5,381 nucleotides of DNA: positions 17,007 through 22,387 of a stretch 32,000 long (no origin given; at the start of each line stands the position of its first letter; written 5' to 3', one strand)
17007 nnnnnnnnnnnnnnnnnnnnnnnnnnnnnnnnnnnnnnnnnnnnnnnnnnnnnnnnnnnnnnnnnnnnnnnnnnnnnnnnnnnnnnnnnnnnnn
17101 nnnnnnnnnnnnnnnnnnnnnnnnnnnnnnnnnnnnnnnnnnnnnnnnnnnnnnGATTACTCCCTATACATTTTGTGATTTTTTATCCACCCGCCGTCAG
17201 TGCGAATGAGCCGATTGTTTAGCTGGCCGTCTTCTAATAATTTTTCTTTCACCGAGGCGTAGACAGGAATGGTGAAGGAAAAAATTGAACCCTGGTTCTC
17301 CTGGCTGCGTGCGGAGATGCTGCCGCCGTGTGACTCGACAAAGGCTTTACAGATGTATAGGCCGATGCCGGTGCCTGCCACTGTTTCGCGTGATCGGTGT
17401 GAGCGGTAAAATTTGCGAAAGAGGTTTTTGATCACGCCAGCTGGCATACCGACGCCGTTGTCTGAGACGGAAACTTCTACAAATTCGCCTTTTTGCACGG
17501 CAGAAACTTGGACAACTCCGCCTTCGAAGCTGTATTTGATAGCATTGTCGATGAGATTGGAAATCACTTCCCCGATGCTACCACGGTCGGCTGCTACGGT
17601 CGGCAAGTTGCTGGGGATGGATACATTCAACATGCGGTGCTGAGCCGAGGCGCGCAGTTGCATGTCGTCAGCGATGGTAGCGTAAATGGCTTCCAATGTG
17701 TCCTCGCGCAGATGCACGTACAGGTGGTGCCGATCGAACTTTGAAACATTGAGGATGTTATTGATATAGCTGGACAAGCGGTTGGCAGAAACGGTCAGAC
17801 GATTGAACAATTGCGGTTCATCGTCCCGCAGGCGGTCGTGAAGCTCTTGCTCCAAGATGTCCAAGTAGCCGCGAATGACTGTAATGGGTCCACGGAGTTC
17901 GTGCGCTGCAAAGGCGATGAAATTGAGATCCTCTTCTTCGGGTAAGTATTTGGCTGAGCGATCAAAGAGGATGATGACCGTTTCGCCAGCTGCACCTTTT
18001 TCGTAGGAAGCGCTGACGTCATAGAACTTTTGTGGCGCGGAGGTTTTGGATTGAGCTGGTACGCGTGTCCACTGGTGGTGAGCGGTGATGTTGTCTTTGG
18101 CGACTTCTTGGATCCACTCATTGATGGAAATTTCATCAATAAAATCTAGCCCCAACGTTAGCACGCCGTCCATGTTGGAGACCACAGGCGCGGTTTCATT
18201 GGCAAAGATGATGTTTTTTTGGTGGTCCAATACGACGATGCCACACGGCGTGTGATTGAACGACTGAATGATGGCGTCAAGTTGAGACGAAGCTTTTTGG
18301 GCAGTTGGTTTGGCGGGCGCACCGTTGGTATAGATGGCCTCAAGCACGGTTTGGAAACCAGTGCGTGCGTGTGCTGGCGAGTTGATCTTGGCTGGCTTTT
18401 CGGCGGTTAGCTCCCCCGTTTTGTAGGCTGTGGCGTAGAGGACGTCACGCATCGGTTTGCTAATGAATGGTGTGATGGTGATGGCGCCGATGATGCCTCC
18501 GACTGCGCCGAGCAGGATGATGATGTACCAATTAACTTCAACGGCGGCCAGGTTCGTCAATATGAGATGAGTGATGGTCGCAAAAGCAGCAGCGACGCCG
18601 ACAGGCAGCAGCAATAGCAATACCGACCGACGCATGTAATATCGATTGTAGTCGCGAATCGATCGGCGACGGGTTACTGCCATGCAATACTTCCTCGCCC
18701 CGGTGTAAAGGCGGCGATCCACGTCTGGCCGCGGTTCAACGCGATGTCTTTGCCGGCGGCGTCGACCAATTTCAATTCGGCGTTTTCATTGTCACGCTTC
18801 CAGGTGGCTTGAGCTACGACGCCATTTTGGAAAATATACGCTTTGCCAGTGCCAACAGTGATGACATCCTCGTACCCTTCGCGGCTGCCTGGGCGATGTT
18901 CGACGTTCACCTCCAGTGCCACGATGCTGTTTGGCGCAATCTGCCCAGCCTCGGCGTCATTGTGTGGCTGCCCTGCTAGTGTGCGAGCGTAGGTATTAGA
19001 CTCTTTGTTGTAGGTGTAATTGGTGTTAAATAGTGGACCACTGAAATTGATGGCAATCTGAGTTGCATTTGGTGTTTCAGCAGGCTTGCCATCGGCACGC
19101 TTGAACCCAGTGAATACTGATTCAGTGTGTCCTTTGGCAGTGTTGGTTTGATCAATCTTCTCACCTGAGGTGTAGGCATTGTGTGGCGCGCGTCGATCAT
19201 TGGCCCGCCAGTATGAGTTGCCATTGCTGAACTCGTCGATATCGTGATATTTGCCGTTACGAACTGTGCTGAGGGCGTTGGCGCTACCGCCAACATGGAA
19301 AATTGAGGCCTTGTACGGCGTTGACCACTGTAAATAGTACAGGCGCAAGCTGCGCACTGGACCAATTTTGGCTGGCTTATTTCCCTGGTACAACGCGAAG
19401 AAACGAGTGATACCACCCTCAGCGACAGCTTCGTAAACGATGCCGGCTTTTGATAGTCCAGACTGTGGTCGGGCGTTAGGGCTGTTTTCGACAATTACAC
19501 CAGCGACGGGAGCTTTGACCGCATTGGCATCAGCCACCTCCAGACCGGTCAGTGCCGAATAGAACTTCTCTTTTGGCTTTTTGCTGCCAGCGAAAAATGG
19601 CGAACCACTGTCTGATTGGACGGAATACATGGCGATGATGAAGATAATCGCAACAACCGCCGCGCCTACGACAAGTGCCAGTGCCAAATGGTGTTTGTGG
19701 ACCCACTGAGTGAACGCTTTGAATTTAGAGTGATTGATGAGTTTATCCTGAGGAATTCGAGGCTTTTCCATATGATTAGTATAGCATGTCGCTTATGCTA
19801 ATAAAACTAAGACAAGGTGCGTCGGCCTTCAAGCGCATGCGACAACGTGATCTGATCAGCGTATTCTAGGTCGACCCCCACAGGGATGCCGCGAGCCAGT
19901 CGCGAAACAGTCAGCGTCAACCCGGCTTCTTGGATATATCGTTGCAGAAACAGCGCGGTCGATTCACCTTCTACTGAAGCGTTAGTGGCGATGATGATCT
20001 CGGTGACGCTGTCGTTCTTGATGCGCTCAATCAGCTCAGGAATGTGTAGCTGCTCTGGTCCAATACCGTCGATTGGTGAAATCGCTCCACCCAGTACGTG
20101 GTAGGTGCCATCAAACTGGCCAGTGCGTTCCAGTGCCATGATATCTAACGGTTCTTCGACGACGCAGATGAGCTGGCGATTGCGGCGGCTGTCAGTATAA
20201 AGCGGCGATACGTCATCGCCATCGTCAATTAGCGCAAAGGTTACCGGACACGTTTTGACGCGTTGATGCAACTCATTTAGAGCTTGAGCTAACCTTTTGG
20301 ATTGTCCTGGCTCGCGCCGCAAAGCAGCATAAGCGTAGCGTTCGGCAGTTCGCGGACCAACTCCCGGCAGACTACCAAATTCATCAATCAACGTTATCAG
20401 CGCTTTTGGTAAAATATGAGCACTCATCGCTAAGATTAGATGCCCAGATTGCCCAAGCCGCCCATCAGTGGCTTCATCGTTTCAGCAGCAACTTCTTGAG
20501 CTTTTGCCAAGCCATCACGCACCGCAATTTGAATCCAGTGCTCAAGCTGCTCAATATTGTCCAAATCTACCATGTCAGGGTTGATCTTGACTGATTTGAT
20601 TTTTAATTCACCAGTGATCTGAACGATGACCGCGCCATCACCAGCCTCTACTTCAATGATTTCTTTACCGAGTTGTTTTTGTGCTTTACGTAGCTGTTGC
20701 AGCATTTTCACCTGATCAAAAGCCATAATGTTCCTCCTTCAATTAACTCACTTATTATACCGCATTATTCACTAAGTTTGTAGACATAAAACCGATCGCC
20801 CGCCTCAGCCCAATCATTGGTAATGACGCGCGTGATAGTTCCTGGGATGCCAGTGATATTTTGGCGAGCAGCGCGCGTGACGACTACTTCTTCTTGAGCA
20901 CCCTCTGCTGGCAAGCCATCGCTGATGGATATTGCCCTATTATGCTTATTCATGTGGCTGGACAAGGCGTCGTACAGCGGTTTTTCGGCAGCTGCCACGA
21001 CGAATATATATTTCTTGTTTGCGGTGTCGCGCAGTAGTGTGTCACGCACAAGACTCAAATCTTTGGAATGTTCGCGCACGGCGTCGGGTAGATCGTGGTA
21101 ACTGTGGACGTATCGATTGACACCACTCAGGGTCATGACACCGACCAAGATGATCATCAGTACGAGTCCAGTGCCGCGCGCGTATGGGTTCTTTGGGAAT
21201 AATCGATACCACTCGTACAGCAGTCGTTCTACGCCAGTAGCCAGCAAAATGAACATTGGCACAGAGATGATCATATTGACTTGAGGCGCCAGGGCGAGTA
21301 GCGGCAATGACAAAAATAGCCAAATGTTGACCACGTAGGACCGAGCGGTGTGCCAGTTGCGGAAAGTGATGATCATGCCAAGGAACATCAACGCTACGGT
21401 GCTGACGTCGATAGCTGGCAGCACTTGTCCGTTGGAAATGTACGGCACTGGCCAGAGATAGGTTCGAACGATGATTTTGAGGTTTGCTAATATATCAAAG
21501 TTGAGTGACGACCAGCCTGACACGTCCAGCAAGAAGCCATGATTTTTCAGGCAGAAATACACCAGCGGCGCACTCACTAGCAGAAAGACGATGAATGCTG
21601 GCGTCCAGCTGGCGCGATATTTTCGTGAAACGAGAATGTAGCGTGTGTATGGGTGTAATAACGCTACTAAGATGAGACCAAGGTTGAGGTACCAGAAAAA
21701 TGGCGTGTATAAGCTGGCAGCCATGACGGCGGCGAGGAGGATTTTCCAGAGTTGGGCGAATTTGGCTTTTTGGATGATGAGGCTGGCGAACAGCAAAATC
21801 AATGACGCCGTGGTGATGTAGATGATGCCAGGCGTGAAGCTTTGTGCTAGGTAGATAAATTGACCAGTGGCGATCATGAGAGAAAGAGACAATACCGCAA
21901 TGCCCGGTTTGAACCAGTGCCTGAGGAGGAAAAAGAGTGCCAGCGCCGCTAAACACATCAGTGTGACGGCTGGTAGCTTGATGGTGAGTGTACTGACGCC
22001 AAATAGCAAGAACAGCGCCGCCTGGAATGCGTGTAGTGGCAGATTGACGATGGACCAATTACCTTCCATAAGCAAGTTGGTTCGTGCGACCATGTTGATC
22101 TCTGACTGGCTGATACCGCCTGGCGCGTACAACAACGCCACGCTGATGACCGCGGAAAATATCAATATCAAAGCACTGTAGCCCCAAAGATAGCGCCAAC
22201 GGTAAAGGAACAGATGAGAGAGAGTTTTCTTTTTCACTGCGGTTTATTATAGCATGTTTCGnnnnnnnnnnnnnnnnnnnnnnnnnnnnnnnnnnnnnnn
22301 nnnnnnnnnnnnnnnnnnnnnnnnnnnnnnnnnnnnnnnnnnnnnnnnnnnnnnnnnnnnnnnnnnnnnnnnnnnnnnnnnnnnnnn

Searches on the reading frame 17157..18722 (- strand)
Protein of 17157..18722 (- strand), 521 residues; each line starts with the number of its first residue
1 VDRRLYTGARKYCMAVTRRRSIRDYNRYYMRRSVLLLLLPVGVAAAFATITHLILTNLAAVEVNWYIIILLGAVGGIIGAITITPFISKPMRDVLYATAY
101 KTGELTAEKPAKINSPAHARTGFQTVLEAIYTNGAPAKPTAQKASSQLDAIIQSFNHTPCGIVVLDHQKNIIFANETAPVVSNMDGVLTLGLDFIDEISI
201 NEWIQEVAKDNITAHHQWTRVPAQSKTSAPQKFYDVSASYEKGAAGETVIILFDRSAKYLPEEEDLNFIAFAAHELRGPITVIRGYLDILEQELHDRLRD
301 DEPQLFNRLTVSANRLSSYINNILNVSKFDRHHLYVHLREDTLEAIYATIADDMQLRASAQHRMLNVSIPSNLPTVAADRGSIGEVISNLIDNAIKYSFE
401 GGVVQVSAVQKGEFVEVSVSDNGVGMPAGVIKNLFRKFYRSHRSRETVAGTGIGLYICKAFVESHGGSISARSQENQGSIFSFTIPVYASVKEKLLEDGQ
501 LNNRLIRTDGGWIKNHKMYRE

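Call 55: search_protein_families(library=pfam, proteins=[window:17157-18722:-], max_evalue=0.001)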
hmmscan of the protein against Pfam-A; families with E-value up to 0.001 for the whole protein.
window:17157-18722:- (521 aa): 4 families
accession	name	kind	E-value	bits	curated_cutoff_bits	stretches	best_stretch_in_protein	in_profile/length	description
PF02518.31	HATPase_c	-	7.1e-29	100.9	26.4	1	379-487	2-109/111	Histidine kinase-, DNA gyrase B-, and HSP90-like ATPase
PF00512.31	HisKA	-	9e-14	51.7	26.9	1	267-330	4-64/66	His Kinase A (phospho-acceptor) domain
PF13589.12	HATPase_c_3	-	0.00047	20.6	25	1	385-495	5-115/137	Histidine kinase-, DNA gyrase B-, and HSP90-like ATPase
PF13581.12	HATPase_c_2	-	0.00094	19.6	27.4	0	383-469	36-114/127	Histidine kinase-like ATPase domain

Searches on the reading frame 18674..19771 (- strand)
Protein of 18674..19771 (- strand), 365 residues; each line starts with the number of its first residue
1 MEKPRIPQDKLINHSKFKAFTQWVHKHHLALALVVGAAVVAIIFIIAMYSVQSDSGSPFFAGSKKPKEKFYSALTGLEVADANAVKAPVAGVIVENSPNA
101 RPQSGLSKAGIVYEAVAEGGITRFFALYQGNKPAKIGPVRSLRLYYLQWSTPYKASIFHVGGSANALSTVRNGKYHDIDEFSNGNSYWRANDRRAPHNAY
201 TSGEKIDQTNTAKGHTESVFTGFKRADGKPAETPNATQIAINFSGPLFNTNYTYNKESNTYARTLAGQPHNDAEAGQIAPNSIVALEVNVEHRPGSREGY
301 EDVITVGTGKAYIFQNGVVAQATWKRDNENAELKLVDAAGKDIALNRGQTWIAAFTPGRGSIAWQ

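Call 55: search_protein_families(library=pfam, proteins=[window:18674-19771:-], max_evalue=0.001)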
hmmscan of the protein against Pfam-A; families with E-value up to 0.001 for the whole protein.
window:18674-19771:- (365 aa): 2 families
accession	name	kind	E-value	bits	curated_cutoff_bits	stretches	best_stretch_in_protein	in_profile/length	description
PF11258.13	DUF3048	-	1.7e-45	155.3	25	1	74-214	1-146/148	Protein of unknown function (DUF3048) N-terminal domain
PF17479.7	DUF3048_C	-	1.3e-24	87.1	25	1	250-352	11-114/114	Protein of unknown function (DUF3048) C-terminal domain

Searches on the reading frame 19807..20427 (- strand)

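Call 55: search_protein_families(library=pfam, proteins=[window:19807-20427:-], max_evalue=0.001)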
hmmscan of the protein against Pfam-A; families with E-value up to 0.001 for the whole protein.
window:19807-20427:- (206 aa): 4 families
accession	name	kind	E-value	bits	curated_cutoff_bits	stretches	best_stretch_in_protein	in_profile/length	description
PF13662.12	Toprim_4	-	6.2e-24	84.5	25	1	86-177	2-84/85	Toprim domain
PF21176.3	RecR_HhH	-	2e-13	50.4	27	1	12-52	3-43/45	RecR, helix-hairpin-helix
PF21175.2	RecR_C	-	1.2e-12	47.5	22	1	180-203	1-24/24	RecR, C-terminal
PF01751.28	Toprim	-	7.7e-11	42.5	23.1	1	87-175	2-94/96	Toprim domain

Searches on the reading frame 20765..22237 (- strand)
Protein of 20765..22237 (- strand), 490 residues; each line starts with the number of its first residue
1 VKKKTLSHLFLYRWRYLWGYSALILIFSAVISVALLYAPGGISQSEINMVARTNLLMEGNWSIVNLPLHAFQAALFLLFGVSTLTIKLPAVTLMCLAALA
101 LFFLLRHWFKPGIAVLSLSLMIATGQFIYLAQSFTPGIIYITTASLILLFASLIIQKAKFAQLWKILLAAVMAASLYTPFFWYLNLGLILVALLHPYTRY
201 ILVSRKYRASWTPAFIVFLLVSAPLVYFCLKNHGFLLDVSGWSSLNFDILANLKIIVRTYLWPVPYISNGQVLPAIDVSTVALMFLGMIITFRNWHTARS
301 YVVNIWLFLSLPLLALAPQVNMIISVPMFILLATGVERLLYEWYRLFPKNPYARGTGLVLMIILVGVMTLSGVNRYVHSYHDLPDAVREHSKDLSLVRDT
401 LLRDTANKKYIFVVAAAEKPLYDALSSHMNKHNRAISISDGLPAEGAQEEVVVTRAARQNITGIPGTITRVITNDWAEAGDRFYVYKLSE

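Call 55: search_protein_families(library=pfam, proteins=[window:20765-22237:-], max_evalue=0.001)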
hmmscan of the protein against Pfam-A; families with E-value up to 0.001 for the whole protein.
window:20765-22237:- (490 aa): 1 family
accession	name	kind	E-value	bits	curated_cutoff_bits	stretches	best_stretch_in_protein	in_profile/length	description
PF13231.12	PMT_2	-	8.1e-06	26.6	26.1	1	71-226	9-158/160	Dolichyl-phosphate-mannose-protein mannosyltransferase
